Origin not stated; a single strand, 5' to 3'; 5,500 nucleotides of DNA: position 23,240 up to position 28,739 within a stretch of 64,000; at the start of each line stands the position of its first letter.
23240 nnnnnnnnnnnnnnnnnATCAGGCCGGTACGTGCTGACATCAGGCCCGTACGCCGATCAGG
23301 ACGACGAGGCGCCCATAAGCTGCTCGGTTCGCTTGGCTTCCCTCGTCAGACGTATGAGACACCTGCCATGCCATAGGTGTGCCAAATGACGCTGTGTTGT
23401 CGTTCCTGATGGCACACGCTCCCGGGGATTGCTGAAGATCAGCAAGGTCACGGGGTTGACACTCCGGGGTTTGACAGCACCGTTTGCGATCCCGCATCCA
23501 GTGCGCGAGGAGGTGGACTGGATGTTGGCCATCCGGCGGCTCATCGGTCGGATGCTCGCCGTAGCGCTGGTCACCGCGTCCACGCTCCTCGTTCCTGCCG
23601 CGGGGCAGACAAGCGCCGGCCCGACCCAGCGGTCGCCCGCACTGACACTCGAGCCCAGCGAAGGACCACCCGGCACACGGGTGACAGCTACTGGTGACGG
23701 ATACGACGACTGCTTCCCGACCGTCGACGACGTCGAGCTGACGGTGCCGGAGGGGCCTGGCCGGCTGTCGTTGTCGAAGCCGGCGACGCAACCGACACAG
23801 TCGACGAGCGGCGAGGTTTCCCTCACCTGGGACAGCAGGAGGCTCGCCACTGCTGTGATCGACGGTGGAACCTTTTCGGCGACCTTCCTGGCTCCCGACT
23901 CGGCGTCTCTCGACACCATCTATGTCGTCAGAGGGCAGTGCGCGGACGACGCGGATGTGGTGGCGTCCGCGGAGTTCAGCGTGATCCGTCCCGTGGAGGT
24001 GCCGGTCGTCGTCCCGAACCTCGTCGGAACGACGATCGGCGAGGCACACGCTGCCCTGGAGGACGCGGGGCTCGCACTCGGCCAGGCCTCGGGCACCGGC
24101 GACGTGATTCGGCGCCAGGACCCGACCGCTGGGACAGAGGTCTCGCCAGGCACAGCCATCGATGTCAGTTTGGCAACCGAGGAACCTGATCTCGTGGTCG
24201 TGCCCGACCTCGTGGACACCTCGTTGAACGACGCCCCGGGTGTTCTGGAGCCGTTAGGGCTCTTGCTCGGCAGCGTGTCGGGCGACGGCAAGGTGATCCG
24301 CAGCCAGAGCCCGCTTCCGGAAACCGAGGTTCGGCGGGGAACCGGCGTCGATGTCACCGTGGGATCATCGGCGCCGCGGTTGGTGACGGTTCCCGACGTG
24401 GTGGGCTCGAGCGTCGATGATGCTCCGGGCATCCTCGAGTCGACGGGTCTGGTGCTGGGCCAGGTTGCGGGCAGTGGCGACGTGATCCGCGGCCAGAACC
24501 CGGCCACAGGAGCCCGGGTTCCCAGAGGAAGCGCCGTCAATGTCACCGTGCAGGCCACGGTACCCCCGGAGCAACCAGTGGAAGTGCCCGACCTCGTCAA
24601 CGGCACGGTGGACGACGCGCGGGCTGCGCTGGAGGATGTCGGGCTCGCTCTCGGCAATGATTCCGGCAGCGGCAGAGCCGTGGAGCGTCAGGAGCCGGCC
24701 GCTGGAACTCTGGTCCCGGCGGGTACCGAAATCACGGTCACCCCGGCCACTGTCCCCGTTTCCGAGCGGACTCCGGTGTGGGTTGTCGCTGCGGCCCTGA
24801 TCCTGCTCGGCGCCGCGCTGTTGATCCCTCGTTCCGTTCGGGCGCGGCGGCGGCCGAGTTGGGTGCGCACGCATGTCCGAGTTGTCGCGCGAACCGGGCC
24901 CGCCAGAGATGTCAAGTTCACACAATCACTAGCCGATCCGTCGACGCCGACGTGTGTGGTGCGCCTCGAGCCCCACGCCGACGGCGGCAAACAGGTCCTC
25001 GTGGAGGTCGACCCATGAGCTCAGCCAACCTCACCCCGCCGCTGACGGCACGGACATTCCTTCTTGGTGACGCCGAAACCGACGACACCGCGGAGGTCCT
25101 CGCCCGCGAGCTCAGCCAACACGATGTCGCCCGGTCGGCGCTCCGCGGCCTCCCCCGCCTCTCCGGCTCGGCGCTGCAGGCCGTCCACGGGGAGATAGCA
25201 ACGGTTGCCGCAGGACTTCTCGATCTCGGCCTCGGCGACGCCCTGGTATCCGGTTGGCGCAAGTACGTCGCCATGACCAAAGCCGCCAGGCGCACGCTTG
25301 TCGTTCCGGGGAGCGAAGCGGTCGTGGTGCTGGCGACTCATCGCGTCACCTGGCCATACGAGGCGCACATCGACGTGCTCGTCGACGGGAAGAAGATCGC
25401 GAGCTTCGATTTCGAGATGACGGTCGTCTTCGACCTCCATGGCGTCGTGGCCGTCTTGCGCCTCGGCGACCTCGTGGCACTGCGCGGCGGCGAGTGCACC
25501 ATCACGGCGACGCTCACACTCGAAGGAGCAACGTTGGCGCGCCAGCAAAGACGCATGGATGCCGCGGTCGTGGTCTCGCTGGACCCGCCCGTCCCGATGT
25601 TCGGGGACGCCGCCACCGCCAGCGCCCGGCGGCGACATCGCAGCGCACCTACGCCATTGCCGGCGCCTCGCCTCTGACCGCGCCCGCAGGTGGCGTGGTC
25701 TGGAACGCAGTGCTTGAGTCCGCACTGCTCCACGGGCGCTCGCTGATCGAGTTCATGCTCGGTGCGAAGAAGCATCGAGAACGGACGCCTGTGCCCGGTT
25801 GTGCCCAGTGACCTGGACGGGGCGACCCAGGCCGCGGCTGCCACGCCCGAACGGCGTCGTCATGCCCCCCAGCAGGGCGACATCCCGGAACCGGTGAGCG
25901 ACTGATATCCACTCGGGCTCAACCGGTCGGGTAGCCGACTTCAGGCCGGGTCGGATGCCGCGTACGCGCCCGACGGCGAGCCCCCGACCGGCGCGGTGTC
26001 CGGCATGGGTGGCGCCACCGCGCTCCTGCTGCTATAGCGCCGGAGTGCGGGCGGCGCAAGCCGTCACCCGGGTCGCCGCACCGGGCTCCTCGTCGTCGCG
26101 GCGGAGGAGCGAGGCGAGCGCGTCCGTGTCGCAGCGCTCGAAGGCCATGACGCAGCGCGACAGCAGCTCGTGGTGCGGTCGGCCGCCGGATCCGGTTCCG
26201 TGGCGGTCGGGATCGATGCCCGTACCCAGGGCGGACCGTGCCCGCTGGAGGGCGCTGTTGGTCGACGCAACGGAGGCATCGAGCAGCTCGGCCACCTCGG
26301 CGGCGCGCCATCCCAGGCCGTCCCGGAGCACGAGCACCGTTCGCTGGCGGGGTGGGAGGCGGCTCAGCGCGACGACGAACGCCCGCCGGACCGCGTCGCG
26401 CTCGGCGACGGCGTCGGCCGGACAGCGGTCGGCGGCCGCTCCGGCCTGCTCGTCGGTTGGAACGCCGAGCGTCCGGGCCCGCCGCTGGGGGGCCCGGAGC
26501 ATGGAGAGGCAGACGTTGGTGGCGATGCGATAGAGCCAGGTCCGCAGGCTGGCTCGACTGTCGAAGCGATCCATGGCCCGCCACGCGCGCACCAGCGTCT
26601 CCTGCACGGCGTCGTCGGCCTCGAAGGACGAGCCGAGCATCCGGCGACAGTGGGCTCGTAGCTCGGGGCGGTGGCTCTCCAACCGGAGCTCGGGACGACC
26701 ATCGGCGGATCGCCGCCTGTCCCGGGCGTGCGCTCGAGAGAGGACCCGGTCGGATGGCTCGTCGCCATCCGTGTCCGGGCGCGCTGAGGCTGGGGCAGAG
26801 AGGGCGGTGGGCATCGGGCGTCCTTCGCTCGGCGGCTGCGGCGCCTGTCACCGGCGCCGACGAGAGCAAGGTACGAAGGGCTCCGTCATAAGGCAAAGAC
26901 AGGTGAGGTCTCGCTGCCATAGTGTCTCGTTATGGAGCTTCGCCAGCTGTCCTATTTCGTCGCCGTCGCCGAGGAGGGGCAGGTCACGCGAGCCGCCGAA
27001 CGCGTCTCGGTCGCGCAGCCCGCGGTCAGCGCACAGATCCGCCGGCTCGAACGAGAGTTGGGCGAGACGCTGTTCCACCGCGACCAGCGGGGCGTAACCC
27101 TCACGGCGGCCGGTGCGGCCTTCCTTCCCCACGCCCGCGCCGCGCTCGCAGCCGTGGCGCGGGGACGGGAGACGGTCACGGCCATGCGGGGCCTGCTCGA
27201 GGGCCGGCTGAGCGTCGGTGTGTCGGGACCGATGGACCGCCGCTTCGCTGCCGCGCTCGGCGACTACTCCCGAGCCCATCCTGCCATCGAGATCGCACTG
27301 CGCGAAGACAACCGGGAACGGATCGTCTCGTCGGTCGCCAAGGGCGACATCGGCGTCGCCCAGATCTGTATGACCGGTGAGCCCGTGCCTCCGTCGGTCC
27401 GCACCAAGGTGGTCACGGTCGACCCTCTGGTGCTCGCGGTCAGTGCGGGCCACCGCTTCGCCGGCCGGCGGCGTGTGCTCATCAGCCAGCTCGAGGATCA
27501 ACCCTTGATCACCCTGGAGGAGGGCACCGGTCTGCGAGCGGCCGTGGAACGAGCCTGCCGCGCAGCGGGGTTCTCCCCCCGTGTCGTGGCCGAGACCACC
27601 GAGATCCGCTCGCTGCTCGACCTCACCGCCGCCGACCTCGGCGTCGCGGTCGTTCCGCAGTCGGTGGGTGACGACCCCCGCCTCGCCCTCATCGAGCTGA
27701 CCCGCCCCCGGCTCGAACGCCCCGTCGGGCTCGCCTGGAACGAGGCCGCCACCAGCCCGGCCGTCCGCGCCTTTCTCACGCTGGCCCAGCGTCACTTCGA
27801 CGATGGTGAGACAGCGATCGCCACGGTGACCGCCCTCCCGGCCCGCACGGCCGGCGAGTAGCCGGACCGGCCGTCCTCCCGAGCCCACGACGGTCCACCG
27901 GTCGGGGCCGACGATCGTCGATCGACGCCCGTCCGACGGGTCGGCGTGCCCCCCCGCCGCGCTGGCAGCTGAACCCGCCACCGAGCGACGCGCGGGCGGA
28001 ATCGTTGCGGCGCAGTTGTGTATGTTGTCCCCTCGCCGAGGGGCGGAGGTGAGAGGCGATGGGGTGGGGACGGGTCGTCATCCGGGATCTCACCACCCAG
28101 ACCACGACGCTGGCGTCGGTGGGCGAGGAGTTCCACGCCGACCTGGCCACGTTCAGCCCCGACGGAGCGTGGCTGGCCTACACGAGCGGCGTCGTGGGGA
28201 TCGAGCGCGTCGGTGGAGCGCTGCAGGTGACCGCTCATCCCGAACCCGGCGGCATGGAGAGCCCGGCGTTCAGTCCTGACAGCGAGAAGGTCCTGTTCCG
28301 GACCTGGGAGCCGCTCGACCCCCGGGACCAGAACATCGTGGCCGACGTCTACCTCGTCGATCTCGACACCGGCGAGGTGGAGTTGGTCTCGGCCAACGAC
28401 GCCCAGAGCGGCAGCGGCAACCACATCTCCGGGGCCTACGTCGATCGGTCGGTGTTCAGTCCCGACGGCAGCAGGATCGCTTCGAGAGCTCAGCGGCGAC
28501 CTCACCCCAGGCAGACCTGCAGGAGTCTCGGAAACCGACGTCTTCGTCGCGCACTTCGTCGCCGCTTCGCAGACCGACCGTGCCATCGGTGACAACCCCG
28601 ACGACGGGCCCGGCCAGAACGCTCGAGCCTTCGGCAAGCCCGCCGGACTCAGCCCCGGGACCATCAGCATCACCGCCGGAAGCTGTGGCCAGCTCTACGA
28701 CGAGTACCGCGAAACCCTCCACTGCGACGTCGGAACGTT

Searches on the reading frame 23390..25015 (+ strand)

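Call 28: search_protein_families(library=pfam, proteins=[window:23390-25015:+], max_evalue=0.001)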
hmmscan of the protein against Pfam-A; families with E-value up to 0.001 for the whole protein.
window:23390-25015:+ (542 aa): 1 family
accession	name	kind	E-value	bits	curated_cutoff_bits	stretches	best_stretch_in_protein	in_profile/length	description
PF03793.24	PASTA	-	1.4e-42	143.9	23.2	4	206-261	1-62/64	PASTA domain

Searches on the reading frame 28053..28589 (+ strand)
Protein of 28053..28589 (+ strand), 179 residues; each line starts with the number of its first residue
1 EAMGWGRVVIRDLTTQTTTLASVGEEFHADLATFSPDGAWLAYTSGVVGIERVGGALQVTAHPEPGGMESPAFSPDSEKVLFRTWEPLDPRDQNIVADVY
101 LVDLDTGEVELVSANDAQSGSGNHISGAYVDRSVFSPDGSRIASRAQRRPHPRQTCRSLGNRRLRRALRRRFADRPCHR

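Call 23: search_protein_families(library=pfam, proteins=[window:28053-28589:+], max_evalue=0.001)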
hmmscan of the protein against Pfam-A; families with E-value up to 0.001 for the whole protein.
window:28053-28589:+ (179 aa): 1 family
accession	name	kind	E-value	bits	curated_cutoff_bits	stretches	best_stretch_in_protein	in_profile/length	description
PF07676.18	PD40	-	2.8e-09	37.1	20.9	0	32-45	14-27/38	WD40-like Beta Propeller Repeat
